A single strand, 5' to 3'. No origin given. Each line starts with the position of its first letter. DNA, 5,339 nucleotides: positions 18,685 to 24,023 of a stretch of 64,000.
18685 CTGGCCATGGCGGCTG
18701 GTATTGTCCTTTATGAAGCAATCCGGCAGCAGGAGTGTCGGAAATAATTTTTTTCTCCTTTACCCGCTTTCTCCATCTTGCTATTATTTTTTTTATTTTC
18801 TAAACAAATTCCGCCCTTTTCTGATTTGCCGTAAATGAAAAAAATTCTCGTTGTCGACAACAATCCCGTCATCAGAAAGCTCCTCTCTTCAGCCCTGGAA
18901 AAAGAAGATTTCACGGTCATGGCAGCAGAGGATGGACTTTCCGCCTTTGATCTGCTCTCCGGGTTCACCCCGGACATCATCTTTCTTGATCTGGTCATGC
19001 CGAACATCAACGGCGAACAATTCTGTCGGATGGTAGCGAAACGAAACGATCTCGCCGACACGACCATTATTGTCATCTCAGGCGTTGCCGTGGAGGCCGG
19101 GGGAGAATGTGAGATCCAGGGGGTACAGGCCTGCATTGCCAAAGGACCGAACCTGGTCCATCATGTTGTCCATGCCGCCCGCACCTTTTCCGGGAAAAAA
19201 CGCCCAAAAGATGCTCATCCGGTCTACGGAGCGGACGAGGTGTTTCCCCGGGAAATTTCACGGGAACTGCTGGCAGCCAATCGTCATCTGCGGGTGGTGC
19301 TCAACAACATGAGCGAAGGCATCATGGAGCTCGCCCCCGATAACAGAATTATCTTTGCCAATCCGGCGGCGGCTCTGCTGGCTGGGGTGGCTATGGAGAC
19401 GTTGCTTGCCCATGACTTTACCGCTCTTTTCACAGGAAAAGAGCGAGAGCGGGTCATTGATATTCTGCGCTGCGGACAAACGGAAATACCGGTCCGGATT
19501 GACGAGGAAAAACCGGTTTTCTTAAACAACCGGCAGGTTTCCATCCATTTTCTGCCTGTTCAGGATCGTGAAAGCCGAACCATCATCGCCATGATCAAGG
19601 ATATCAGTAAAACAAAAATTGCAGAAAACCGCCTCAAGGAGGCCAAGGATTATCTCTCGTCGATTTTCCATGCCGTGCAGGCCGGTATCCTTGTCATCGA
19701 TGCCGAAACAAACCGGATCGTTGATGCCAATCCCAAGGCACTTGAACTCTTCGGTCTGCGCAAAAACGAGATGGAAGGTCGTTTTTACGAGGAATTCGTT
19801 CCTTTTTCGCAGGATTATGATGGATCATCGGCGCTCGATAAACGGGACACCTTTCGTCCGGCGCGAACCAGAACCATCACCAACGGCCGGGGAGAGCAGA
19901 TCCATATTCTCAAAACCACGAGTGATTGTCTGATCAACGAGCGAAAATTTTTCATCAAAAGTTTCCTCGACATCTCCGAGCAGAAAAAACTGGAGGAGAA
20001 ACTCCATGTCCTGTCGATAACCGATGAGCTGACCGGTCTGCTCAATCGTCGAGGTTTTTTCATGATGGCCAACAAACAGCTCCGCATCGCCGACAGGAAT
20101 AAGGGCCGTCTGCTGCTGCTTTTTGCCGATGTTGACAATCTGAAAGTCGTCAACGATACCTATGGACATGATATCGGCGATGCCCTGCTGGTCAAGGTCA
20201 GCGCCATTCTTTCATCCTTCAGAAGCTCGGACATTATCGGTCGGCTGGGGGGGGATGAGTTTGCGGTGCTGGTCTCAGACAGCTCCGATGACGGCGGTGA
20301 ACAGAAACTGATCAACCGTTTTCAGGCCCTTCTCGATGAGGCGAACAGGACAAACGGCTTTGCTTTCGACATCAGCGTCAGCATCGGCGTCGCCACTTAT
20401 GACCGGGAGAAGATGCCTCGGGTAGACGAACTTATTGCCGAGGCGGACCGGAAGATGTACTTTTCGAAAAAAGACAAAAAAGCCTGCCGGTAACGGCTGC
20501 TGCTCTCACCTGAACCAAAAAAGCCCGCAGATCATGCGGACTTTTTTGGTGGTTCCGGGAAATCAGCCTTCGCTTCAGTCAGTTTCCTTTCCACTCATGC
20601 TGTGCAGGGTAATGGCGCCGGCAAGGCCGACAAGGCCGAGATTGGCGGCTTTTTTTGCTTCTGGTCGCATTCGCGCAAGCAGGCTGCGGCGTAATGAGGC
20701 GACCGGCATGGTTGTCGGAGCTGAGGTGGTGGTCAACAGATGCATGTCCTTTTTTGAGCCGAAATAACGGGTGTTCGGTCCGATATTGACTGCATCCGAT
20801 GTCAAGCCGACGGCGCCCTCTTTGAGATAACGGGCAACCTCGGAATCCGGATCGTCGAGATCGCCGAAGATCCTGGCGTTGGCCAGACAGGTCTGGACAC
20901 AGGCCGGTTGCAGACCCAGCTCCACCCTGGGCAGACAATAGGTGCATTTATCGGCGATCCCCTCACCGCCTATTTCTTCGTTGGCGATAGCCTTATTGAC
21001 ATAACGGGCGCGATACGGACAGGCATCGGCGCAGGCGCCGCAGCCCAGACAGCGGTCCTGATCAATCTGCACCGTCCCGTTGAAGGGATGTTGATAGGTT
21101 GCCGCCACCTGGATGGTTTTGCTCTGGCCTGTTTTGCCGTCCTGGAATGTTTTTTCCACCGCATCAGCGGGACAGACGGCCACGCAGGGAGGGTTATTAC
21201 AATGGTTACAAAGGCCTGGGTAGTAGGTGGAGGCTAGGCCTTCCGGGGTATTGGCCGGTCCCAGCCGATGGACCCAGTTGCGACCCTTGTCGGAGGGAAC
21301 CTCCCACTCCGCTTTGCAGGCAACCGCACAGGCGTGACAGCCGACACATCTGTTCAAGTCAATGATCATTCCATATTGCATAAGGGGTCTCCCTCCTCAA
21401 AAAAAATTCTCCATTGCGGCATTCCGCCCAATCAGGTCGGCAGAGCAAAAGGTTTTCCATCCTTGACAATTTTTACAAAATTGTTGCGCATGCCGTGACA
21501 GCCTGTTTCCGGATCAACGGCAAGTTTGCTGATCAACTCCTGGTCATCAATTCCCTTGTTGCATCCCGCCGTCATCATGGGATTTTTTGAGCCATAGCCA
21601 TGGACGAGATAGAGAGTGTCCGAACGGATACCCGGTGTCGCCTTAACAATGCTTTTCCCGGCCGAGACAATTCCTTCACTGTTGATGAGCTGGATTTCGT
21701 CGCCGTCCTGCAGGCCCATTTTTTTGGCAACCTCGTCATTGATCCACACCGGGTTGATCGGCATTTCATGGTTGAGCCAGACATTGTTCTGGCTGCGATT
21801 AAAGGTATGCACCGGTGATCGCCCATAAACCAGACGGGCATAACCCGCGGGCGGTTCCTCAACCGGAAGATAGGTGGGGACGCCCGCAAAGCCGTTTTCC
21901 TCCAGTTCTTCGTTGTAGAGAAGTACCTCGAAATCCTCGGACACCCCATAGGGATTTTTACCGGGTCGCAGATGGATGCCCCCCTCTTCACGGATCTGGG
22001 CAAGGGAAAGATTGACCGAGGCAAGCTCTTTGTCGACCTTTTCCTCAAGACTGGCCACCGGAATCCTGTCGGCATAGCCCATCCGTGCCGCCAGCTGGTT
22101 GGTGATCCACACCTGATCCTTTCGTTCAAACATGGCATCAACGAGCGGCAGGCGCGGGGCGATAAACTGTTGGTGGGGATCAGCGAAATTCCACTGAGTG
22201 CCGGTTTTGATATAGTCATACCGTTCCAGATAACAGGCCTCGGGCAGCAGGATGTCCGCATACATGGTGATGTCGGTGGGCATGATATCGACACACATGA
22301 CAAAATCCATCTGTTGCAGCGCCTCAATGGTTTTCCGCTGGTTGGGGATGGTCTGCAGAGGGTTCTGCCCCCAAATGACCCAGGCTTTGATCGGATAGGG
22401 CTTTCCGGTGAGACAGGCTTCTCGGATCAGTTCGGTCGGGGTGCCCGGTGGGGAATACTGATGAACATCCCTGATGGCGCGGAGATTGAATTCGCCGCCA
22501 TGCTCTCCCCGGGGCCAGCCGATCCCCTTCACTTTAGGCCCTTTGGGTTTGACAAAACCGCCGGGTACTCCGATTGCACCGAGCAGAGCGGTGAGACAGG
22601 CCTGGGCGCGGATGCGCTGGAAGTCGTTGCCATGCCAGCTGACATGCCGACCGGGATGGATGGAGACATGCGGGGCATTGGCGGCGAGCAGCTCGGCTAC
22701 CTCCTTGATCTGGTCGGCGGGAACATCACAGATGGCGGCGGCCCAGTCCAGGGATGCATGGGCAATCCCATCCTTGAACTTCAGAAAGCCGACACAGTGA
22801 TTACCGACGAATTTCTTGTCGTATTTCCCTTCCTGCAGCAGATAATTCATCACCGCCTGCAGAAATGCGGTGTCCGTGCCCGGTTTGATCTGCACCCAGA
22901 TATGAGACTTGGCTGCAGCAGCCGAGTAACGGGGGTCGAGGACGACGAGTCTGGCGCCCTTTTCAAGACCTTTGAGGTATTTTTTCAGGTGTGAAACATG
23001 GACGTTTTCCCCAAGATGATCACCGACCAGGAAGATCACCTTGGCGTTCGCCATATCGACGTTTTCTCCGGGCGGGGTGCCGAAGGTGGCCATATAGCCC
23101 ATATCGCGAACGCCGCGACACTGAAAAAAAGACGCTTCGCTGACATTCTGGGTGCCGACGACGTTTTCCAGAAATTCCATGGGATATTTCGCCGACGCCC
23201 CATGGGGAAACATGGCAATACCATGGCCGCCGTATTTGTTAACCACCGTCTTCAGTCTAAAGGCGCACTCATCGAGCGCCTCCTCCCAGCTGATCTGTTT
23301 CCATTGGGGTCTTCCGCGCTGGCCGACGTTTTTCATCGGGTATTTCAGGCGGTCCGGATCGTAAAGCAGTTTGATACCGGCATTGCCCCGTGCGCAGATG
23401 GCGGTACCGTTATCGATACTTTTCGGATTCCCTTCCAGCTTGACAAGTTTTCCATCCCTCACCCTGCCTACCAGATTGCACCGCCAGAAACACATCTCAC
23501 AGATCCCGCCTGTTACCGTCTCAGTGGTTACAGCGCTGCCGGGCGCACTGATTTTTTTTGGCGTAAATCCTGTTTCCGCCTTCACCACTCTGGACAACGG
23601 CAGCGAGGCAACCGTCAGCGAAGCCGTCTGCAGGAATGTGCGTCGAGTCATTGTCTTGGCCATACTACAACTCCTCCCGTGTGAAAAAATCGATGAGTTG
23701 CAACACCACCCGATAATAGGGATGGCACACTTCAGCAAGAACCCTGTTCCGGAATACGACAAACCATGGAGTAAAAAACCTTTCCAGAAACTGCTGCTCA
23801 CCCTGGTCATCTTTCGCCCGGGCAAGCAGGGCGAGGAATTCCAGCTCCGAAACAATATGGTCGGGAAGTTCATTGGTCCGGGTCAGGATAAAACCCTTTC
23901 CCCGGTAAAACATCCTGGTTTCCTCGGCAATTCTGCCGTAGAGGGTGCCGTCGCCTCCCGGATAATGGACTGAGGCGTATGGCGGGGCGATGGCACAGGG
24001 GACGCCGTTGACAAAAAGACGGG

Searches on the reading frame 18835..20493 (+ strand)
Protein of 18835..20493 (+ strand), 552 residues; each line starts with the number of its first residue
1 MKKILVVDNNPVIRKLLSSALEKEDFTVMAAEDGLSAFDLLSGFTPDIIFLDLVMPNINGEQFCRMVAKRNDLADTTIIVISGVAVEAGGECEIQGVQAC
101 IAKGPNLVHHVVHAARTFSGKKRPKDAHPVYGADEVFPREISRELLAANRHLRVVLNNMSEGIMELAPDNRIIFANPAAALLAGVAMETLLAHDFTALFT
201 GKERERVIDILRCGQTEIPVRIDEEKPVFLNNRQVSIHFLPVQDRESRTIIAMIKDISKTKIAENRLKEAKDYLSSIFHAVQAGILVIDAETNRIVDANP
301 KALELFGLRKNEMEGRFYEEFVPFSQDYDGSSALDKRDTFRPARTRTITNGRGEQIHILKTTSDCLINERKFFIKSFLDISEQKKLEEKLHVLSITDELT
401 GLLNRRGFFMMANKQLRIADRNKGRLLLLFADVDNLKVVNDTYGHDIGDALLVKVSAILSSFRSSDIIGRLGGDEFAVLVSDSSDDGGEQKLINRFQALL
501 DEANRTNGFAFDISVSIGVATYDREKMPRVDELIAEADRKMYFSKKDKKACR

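Call 53: search_protein_families(library=pfam, proteins=[window:18835-20493:+], max_evalue=0.00001)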
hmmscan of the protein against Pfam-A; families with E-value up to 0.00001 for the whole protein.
window:18835-20493:+ (552 aa): 6 families
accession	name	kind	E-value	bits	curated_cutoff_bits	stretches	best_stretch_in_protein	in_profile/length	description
PF00990.26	GGDEF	-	3.1e-36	125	23.8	1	395-549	2-159/161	Diguanylate cyclase, GGDEF domain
PF00072.30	Response_reg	-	4.2e-18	66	30.2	1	4-103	1-99/111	Response regulator receiver domain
PF13188.13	PAS_8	-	4.2e-18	65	21.8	2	274-328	3-57/65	PAS domain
PF13426.13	PAS_9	-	7.6e-16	58.7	27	1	161-258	2-102/103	PAS domain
PF00989.32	PAS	-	6.1e-14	52.4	22.6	1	274-334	3-62/113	PAS fold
PF08448.16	PAS_4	-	3.8e-11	43.6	23.1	0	156-258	1-106/110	PAS fold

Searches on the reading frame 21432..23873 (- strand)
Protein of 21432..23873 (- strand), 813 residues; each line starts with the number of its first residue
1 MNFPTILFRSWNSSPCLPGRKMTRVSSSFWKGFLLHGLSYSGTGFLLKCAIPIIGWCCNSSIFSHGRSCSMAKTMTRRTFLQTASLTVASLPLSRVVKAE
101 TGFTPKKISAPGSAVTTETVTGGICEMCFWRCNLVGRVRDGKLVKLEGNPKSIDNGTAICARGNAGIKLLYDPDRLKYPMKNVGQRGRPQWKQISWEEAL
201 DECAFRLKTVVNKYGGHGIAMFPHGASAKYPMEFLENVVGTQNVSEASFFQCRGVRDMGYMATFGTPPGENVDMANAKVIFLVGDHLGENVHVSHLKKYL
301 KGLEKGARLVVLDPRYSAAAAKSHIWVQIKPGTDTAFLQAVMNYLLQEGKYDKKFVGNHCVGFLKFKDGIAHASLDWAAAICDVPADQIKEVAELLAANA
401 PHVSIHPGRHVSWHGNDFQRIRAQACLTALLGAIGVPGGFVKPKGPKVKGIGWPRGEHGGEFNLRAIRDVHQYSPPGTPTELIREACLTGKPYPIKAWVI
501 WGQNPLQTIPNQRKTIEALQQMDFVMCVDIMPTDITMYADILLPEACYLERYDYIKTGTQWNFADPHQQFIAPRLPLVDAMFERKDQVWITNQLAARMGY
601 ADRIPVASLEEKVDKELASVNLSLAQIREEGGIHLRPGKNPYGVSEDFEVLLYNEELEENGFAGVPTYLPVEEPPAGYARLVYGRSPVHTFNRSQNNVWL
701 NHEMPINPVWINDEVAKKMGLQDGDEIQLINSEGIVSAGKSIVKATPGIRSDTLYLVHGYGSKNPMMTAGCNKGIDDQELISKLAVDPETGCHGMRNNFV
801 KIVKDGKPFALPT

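Call 53: search_protein_families(library=pfam, proteins=[window:21432-23873:-], max_evalue=0.00001)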
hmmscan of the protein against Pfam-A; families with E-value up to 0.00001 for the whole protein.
window:21432-23873:- (813 aa): 3 families
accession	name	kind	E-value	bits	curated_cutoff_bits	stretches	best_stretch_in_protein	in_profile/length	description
PF00384.28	Molybdopterin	-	1.3e-36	126.8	24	1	175-596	1-352/353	Molybdopterin oxidoreductase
PF04879.21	Molybdop_Fe4S4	-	1.9e-10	41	22.7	1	119-171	2-54/55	Molybdopterin oxidoreductase Fe4S4 domain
PF01568.27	Molydop_binding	-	3.6e-10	40.3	26.8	1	681-766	3-83/110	Molydopterin dinucleotide binding domain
